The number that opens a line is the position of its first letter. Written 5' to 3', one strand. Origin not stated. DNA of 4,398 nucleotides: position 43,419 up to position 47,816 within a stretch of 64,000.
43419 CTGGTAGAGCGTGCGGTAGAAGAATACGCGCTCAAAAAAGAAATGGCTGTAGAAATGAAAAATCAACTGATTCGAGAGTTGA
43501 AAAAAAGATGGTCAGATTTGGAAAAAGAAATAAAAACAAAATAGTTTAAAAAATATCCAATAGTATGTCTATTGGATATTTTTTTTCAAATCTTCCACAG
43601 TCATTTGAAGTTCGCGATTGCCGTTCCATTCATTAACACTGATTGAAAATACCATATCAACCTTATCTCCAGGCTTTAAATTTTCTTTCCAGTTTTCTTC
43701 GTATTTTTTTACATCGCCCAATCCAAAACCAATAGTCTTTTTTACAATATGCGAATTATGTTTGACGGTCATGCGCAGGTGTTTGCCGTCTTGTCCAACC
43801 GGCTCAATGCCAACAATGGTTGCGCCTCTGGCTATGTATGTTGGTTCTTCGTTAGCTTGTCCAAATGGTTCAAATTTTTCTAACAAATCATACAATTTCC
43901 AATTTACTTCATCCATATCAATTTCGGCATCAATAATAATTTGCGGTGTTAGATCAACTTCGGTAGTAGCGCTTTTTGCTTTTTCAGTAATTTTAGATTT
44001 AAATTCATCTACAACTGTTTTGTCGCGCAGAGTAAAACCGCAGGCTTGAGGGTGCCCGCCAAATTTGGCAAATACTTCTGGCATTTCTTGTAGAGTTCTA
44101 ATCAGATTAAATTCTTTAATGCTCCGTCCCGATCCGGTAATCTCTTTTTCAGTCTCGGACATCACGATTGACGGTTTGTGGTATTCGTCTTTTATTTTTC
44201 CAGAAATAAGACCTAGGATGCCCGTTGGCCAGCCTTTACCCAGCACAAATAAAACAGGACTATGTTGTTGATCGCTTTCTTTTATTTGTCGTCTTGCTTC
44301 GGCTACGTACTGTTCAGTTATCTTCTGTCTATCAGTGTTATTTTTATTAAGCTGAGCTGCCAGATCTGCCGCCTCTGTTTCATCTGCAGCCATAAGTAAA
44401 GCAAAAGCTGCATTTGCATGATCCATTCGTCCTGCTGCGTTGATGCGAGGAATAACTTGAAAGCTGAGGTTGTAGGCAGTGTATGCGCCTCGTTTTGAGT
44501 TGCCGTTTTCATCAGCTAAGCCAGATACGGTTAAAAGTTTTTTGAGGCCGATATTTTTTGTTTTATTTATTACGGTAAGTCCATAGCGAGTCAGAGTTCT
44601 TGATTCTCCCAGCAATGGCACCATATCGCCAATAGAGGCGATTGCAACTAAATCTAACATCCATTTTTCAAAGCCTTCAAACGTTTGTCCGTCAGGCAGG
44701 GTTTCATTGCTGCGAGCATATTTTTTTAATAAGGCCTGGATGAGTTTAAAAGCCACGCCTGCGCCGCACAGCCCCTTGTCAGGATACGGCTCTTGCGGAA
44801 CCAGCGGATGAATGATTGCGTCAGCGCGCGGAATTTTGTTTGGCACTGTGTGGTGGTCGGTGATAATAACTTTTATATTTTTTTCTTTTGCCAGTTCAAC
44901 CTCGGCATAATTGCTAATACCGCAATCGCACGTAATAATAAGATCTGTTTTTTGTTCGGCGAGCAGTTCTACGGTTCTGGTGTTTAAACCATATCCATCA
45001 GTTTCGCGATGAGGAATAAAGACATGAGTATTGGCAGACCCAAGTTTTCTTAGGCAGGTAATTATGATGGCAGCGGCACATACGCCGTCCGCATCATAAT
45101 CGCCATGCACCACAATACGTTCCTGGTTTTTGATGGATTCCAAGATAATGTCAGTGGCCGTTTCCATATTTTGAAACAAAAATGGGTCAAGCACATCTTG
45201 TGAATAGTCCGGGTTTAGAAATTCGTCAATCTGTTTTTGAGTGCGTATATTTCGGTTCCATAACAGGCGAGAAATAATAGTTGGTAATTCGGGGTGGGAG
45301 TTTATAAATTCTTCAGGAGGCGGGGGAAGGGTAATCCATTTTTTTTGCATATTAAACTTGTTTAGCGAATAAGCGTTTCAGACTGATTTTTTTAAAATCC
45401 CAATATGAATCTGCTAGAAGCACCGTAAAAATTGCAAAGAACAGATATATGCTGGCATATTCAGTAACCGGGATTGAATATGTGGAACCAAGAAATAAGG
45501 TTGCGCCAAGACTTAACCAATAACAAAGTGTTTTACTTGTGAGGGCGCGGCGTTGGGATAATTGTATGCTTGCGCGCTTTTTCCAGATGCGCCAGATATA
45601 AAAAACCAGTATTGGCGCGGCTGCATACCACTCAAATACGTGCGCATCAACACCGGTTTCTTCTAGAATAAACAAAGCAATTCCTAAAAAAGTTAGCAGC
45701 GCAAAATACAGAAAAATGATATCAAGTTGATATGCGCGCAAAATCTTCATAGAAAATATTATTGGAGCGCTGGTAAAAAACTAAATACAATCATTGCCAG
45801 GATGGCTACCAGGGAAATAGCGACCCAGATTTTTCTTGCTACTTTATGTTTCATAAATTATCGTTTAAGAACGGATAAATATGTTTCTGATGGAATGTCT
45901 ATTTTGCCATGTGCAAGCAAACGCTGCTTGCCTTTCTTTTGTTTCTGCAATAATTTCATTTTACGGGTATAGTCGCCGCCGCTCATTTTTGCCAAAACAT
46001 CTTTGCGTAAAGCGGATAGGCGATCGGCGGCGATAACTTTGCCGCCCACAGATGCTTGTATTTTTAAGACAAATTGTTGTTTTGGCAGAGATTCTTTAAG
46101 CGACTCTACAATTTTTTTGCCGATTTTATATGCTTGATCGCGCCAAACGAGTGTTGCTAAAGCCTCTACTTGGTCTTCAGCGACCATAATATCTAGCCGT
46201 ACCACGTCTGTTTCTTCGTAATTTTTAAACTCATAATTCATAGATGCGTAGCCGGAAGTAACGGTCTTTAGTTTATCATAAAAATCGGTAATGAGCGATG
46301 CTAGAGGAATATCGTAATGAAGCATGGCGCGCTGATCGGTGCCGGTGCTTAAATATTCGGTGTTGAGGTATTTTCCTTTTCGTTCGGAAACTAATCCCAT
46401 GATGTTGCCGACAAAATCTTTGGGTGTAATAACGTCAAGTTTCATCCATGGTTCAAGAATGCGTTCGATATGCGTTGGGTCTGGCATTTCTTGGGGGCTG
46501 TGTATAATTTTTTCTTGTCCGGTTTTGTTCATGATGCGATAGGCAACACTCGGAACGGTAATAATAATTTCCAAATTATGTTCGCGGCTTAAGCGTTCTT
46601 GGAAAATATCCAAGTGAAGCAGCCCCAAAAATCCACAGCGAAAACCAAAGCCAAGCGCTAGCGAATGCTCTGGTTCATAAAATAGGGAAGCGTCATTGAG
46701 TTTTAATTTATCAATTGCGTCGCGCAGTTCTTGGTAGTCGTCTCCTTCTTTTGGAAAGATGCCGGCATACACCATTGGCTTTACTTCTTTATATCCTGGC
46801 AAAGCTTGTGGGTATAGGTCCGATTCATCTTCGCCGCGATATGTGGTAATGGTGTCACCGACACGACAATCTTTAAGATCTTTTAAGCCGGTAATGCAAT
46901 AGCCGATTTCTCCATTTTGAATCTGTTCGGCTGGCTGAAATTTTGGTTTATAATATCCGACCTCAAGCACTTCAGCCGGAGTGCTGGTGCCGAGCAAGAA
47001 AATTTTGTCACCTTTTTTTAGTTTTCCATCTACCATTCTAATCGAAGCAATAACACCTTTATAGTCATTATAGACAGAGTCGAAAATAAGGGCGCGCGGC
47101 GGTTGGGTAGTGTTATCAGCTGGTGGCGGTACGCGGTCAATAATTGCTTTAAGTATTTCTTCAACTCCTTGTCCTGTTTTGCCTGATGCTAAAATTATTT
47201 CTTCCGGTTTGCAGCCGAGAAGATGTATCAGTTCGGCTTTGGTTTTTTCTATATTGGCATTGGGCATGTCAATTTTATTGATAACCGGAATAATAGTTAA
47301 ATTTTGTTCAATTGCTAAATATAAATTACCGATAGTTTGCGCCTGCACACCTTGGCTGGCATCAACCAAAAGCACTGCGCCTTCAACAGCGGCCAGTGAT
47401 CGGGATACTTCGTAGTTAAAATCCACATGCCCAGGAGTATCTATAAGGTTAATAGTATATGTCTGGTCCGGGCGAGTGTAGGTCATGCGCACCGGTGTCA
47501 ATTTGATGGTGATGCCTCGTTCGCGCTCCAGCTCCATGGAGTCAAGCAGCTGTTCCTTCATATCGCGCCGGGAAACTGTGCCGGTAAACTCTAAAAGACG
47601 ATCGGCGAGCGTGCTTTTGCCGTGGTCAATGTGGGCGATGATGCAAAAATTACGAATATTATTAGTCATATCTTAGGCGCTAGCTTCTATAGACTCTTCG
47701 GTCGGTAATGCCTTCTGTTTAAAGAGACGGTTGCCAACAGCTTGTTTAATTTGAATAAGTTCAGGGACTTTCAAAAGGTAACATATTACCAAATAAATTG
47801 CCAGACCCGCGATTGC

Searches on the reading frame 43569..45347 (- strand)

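Call 75: search_protein_families(library=ncbifam, proteins=[window:43569-45347:-], max_evalue=0.00001)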
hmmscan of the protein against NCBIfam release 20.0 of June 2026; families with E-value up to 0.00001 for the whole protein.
window:43569-45347:- (592 aa): 5 families
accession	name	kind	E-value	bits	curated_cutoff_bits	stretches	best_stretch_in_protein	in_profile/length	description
TIGR00644.1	recJ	equivalog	9.9e-156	519.2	396.9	1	23-587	3-546/546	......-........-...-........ exonuclease RecJ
NF008290.0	PRK11070.1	equivalog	2.3e-91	307.1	900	1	19-588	20-575/577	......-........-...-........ exonuclease RecJ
NF053576.1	RecJ_archaeal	equivalog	5.4e-24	84.8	360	2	69-208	5-133/452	RecJ family nuclease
NF040701.1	RecJ_Meth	equivalog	3e-13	49.4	550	1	74-206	6-130/449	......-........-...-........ exonuclease RecJ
NF053575.1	GAN_nuclease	exception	5.1e-08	32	850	0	63-209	12-151/467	GINS-associated RecJ family nuclease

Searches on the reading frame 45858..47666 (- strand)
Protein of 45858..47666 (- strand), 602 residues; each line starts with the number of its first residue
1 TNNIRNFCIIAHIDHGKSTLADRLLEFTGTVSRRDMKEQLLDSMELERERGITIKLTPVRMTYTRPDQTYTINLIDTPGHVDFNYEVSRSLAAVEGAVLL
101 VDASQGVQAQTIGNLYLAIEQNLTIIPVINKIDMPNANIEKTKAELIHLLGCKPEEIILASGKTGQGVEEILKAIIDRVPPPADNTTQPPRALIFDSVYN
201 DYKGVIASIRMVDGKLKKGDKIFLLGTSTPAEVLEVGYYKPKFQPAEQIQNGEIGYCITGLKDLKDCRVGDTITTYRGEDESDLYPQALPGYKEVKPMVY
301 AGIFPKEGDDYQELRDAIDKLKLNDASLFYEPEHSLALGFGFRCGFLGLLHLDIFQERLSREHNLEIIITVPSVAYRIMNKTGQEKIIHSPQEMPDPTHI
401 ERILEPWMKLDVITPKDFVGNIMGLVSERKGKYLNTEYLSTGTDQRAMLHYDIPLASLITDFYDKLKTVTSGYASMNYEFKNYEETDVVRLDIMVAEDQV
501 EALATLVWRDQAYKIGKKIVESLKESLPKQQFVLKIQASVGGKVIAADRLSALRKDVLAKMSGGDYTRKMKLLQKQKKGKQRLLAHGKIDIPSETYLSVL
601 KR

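Call 75: search_protein_families(library=ncbifam, proteins=[window:45858-47666:-], max_evalue=0.00001)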
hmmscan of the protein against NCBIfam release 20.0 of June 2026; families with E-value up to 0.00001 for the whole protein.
window:45858-47666:- (602 aa): 36 families (the best 25 are shown)
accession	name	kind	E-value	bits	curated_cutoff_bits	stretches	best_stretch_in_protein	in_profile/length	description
TIGR01393.1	lepA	equivalog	4.3e-259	860.9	533.9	1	3-601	2-593/595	translation elongation factor 4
TIGR01394.1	TypA_BipA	equivalog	1.1e-61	208.9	757.3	1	4-486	1-471/594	translational GTPase TypA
TIGR00484.1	EF-G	equivalog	7e-55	186.4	659.4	3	2-177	8-177/691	elongation factor G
NF009381.0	PRK12740.1-5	subfamily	7.1e-53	180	583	3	1-156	6-160/692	elongation factor G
TIGR00490.1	aEF-2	equivalog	1.3e-48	165.7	738.45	2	2-145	17-161/720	elongation factor EF-2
NF012153.1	tet_protect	equivalog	1.9e-45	155.3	775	2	6-144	2-139/614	tetracycline resistance ribosomal protection protein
NF009891.0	PRK13351.1-1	equivalog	1.1e-41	143.2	597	3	1-145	6-149/681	elongation factor G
NF007583.0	PRK10218.1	equivalog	1.8e-38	132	1260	2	2-139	3-137/607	ribosome-dependent GTPase TypA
NF001964.0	PRK00741.1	equivalog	6.9e-36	123.8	473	1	4-171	12-184/529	peptide chain release factor 3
NF000120.3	47473_otr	exception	3.1e-34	118.6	900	2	6-146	4-143/608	tetracycline resistance ribosomal protection protein Otr(A)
NF009379.0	PRK12740.1-3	equivalog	3.9e-32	111.6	513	2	3-145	7-148/674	elongation factor G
NF033148.1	tet_protect_M_W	exception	1.5e-31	109.4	1100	1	3-144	2-142/639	TetM/TetW/TetO/TetS family tetracycline resistance ribosomal protection protein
TIGR00503.1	prfC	equivalog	4.7e-28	97.9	466.95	1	3-172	10-184/527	peptide chain release factor 3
NF058620.1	EFG2_Bacteroid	exception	9.8e-26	90.3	1000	1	1-157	6-161/717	elongation factor G2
NF009892.0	PRK13351.1-3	equivalog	1.2e-25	90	640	1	3-155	2-158/623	elongation factor G-like protein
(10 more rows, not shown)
